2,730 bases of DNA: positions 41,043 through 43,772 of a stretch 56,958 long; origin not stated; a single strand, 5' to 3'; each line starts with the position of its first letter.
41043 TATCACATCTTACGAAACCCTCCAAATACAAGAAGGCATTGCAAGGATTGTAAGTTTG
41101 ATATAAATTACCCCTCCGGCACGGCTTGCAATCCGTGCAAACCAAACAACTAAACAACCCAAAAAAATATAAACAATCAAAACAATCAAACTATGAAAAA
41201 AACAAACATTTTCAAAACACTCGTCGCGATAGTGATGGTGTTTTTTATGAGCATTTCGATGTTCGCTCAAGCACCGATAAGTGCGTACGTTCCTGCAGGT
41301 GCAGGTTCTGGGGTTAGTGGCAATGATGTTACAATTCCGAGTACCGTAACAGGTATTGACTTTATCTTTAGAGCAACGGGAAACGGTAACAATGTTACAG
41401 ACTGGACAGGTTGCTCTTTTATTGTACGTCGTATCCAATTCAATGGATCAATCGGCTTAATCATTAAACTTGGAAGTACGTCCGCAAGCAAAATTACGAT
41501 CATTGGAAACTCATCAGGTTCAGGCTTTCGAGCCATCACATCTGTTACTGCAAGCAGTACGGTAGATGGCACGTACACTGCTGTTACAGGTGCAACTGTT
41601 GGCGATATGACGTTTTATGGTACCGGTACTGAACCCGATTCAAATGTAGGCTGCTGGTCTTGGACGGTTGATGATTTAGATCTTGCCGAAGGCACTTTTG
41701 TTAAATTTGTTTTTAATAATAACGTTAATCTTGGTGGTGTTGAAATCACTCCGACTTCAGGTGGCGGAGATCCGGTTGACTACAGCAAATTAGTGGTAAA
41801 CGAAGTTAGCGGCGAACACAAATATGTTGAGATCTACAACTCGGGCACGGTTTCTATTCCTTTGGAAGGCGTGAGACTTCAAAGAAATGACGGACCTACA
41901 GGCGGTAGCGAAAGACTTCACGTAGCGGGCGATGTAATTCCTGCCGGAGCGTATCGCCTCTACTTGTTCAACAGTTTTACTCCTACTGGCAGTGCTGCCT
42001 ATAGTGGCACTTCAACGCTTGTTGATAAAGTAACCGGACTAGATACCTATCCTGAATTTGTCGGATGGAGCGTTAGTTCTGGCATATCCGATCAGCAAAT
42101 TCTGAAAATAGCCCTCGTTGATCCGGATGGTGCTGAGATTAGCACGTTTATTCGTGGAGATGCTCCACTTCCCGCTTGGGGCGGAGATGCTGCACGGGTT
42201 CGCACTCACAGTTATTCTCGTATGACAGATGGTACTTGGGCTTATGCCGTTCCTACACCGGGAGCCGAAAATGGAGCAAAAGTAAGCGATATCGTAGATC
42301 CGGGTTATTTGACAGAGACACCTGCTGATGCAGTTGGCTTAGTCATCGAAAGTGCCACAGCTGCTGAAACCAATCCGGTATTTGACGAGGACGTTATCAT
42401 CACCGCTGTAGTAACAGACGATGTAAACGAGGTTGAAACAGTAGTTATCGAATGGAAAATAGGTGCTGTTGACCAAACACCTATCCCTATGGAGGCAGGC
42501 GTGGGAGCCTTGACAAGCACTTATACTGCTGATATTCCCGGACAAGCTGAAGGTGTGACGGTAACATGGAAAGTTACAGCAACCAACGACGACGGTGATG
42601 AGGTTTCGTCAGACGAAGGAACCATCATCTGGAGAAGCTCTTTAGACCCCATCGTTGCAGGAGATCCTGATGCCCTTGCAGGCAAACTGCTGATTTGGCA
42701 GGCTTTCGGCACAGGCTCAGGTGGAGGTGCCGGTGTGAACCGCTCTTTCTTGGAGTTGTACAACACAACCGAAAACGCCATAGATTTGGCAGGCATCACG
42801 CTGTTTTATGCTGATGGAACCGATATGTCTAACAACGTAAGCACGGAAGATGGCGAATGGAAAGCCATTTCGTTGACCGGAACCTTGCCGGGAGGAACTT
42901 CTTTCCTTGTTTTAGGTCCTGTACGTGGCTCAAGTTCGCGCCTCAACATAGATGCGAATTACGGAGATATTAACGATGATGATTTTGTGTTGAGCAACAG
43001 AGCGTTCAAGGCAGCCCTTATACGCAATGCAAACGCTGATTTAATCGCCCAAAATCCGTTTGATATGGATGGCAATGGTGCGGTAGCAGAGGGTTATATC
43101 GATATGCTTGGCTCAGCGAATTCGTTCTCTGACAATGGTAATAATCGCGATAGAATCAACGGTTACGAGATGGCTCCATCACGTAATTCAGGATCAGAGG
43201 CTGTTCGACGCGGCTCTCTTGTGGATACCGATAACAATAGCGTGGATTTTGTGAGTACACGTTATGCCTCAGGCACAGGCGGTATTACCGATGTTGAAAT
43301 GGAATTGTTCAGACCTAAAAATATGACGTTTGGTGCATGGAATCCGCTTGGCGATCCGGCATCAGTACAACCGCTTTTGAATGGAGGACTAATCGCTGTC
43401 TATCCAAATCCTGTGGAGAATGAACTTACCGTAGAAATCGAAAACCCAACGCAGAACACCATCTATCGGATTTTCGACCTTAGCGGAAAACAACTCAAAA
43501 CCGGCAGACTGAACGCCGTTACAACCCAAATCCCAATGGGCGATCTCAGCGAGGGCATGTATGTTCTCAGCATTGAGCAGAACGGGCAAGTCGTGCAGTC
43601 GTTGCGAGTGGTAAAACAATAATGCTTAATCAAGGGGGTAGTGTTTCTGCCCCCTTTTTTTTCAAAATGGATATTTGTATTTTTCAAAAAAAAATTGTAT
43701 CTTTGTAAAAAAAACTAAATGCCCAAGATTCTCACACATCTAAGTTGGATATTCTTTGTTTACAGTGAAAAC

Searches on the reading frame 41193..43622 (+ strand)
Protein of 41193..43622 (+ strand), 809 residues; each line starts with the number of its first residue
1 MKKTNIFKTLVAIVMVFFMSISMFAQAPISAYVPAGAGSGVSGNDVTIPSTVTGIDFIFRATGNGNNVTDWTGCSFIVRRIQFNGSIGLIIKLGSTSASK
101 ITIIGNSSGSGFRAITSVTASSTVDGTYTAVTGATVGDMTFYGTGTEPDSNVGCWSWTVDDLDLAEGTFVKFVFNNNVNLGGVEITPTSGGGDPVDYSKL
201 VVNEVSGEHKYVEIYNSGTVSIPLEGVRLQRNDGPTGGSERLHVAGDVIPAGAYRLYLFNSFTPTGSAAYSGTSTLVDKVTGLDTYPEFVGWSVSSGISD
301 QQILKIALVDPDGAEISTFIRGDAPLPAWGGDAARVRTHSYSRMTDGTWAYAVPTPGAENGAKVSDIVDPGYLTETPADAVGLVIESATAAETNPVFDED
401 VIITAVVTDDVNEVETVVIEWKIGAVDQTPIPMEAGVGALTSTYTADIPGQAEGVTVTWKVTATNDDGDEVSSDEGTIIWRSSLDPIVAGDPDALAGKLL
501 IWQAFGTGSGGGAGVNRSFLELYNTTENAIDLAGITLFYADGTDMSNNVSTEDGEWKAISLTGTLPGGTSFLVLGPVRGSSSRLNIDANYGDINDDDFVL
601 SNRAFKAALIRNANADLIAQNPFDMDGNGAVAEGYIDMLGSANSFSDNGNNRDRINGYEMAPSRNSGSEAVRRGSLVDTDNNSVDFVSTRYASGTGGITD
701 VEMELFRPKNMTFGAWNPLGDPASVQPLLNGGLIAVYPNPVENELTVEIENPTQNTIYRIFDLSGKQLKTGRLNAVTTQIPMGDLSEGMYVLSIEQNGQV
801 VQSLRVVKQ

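Call 104: search_protein_families(library=pfam, proteins=[window:41193-43622:+], max_evalue=0.00001)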
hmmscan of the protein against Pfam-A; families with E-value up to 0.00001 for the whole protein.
window:41193-43622:+ (809 aa): 2 families
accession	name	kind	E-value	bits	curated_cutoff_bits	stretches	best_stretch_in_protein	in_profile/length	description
PF00932.25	LTD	-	1.6e-15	57.8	34.3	1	198-318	6-104/109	Lamin Tail Domain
PF18962.6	Por_Secre_tail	-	1.9e-11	44.5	27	1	736-801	1-69/75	Secretion system C-terminal sorting domain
